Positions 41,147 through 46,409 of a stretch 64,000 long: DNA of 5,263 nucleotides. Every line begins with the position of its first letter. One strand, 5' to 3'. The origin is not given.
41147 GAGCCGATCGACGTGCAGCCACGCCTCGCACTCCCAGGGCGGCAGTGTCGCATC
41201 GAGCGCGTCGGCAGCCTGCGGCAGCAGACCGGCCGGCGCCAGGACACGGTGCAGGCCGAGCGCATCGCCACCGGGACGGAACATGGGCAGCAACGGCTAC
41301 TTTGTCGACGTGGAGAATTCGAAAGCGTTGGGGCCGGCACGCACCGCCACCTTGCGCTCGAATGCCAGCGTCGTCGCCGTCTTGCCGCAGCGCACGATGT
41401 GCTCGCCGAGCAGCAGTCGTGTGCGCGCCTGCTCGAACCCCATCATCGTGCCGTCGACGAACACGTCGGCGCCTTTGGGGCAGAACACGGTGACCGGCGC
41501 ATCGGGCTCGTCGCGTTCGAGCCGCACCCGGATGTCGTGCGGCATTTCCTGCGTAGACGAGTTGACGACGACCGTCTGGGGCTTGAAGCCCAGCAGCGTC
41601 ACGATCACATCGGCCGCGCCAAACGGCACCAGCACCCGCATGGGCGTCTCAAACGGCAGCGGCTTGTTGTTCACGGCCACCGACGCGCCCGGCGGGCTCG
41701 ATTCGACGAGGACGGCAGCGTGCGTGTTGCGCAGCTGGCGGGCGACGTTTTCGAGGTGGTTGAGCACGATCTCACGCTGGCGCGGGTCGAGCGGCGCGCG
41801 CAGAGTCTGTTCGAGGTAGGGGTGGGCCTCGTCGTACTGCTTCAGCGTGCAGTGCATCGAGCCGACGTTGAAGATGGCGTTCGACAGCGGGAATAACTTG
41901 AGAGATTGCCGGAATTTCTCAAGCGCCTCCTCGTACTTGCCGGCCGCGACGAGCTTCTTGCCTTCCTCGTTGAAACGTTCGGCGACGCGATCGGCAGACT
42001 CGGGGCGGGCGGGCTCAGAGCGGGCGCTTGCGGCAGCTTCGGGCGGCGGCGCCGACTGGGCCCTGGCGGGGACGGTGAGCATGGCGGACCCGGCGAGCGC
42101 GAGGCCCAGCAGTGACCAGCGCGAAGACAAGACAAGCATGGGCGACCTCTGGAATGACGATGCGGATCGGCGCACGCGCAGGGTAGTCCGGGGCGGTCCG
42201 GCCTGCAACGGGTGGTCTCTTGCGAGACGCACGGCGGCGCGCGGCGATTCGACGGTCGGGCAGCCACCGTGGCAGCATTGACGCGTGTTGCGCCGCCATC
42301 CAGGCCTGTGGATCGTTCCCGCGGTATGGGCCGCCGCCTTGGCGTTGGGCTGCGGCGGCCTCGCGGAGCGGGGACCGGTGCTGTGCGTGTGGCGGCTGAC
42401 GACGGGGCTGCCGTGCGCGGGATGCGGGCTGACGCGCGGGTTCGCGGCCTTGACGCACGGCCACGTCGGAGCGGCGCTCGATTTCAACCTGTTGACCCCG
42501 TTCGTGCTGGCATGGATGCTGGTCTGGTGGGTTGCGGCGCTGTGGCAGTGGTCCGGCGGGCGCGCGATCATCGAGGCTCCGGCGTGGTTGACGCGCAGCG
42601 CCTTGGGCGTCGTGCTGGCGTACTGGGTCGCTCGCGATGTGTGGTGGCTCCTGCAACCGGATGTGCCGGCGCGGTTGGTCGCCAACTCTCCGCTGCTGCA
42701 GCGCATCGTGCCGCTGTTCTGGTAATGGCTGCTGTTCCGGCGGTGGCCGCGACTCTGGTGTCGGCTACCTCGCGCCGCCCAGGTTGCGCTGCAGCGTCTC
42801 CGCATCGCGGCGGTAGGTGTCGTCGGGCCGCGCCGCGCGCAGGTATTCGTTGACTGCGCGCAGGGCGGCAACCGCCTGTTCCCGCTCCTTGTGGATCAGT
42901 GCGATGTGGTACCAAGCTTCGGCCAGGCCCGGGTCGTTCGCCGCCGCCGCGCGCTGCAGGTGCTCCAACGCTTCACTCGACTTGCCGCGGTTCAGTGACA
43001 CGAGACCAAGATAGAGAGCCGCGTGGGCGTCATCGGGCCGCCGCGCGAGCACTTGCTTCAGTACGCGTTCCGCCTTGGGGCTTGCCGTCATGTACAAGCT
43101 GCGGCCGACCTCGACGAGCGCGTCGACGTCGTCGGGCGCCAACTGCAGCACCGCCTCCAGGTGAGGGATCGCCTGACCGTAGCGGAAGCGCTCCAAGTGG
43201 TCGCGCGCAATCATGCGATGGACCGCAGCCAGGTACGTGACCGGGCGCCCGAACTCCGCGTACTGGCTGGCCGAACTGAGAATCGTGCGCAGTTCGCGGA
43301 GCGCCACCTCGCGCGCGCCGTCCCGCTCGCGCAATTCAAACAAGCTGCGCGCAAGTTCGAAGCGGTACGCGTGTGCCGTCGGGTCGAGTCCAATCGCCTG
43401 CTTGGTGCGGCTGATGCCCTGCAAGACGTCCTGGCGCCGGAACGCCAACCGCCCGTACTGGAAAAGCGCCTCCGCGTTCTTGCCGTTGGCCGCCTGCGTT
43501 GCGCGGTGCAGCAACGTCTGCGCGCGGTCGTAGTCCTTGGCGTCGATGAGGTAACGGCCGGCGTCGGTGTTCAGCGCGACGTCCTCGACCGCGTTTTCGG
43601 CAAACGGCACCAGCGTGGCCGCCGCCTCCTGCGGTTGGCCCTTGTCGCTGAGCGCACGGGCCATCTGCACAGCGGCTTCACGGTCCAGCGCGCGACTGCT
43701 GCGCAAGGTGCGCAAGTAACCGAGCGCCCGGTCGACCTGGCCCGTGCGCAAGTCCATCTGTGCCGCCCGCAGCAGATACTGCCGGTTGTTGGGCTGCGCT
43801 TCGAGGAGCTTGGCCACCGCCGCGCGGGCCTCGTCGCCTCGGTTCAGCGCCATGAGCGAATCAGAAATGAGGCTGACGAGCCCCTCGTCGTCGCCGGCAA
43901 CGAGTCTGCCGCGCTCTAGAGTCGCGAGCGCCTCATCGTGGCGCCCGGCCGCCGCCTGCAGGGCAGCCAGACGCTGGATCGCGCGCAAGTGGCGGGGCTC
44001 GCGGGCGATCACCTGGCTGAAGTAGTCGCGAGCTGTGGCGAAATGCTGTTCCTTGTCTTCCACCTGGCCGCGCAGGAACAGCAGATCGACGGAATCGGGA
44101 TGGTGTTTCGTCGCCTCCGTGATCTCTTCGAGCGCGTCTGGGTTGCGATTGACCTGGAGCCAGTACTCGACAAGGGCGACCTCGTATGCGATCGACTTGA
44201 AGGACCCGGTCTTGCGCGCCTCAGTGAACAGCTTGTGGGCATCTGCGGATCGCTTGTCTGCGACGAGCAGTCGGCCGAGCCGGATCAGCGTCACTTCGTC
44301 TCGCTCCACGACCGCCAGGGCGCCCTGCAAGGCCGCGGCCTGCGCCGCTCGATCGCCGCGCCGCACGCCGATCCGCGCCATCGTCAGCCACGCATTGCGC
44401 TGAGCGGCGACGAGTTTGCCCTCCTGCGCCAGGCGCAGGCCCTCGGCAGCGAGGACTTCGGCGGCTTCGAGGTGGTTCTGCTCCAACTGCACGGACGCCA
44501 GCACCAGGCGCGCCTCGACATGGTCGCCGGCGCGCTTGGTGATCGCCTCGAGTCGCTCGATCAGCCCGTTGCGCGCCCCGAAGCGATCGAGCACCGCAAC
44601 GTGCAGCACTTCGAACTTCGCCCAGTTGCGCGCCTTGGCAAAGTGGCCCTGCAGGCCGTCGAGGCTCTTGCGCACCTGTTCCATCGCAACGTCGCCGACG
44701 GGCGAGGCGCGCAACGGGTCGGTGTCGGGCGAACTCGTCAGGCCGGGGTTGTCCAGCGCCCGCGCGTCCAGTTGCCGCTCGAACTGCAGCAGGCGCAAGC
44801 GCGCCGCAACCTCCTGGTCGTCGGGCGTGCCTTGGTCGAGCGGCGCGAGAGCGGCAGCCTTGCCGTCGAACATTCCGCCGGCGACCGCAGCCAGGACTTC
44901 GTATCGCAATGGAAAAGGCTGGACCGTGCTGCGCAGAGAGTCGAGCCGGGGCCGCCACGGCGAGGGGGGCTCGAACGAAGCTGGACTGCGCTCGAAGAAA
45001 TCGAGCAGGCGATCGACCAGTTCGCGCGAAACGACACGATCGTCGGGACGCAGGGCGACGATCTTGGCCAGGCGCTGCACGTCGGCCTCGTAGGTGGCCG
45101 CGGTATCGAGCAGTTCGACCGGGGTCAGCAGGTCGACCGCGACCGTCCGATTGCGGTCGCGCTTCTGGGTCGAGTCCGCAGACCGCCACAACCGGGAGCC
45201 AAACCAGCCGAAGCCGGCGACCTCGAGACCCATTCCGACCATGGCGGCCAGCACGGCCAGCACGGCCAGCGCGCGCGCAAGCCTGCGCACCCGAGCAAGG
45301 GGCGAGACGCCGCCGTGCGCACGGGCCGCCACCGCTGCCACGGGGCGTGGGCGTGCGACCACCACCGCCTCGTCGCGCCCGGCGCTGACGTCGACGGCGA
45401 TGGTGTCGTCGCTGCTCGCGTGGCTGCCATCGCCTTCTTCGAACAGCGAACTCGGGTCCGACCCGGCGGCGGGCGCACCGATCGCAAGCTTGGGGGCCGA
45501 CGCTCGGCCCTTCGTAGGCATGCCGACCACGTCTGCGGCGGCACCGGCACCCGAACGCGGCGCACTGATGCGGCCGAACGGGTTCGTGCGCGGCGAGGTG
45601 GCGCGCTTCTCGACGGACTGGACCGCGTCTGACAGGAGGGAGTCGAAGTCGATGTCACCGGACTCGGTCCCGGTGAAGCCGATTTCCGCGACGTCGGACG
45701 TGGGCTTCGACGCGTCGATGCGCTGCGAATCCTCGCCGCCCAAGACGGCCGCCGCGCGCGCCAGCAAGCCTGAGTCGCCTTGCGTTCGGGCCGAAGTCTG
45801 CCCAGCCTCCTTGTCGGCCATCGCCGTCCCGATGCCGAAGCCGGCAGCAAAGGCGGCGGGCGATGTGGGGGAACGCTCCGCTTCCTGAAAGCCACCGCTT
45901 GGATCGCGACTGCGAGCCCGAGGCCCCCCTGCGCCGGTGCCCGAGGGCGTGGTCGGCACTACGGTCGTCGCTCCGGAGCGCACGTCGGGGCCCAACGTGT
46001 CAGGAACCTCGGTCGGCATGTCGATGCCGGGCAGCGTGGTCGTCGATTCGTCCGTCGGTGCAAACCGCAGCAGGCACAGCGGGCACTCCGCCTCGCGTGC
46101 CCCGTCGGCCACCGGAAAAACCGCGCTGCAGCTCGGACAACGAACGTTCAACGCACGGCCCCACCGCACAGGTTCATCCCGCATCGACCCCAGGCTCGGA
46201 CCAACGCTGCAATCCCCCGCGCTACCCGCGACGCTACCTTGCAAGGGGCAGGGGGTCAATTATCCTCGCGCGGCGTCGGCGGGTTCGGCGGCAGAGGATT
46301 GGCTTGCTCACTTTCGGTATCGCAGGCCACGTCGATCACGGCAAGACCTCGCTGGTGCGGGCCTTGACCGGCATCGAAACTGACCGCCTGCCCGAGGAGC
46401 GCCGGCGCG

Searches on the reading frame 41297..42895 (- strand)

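Call 62: search_protein_families(library=pfam, proteins=[window:41297-42895:-], max_evalue=0.0001)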
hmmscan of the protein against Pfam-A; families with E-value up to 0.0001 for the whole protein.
window:41297-42895:- (532 aa): 3 families
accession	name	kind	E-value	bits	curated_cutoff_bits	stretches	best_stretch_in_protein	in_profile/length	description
PF07719.23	TPR_2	-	6.3e-08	32.6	27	0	306-336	2-32/34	Tetratricopeptide repeat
PF13424.12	TPR_12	-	1e-05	26.1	30.1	0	317-367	15-74/77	Tetratricopeptide repeat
PF08308.17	PEGA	-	1.8e-05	25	20.8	0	395-445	4-54/71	PEGA domain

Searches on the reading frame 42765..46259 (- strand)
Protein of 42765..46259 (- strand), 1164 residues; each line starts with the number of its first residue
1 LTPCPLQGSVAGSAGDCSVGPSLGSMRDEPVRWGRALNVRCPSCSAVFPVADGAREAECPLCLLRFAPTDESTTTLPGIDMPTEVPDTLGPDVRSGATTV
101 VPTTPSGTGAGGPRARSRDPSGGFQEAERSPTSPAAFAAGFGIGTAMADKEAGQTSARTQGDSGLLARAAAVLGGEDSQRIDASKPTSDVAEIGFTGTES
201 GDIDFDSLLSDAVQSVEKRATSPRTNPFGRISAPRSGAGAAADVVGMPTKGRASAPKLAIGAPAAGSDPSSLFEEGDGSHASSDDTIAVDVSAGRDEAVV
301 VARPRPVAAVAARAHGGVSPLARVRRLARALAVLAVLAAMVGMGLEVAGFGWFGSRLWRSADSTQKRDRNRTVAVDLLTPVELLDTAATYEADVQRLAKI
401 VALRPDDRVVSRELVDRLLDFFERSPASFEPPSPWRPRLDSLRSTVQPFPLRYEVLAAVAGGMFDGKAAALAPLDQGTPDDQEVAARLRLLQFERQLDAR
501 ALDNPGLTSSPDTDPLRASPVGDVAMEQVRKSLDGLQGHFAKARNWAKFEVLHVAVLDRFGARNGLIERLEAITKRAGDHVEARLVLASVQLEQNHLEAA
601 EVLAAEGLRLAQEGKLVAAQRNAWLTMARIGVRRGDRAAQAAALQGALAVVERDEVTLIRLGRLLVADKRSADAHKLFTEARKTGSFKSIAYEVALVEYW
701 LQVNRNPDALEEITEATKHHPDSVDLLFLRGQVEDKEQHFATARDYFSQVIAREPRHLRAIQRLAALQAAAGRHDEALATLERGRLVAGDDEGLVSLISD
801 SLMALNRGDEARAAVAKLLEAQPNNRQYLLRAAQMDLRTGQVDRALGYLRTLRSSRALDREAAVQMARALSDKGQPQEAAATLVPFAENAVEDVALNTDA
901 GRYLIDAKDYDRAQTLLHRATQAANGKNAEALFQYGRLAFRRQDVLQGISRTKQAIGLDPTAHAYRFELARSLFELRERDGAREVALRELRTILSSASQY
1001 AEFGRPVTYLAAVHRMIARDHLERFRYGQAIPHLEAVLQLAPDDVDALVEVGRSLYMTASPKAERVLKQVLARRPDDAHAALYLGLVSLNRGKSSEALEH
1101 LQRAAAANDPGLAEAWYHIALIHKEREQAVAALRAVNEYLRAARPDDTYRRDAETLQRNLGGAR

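Call 62: search_protein_families(library=pfam, proteins=[window:42765-46259:-], max_evalue=0.0001)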
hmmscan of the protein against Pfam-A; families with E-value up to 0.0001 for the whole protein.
window:42765-46259:- (1164 aa): 13 families
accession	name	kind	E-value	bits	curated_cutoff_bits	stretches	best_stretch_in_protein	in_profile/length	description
PF14559.12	TPR_19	-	1.2e-28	99.7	25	2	737-792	4-59/68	Tetratricopeptide repeat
PF13432.12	TPR_16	-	1.1e-22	80.5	32.7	1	1062-1111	15-63/65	Tetratricopeptide repeat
PF12895.13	ANAPC3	-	1.6e-16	60.8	27.2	0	908-984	3-77/82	Anaphase-promoting complex, cyclosome, subunit 3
PF13431.12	TPR_17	-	1.1e-14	53.9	24.4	0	1067-1099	2-34/34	Tetratricopeptide repeat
PF13428.12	TPR_14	-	8.6e-14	51.1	23.5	0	800-835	9-44/44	Tetratricopeptide repeat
PF07719.23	TPR_2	-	1.7e-13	50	27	0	1011-1044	1-34/34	Tetratricopeptide repeat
PF23914.1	TPR_CcmH_CycH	-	6.1e-12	46.1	42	1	1027-1105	66-148/158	Cytochrome c-type biogenesis protein H TPR domain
PF25064.1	ARM_TT21_5th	-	6.7e-10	39.7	27.8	0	736-783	13-60/117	TT21 fifth ARM repeats domain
PF25062.1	ARM_TT21_N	-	5.5e-08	33.3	40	0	655-777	100-221/222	Tetratricopeptide repeat protein 21 N-terminal ARM repeat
PF00515.34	TPR_1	-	1.4e-06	28.3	27.8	0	1083-1104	6-27/34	Tetratricopeptide repeat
PF13424.12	TPR_12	-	6.3e-06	26.7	30.1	0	726-783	12-70/77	Tetratricopeptide repeat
PF12569.14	NatA_aux_su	-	5.4e-05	22.8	33.3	0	767-831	13-77/515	N-terminal acetyltransferase A, auxiliary subunit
PF13181.12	TPR_8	-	6.9e-05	23.2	25.7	0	798-825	7-34/34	Tetratricopeptide repeat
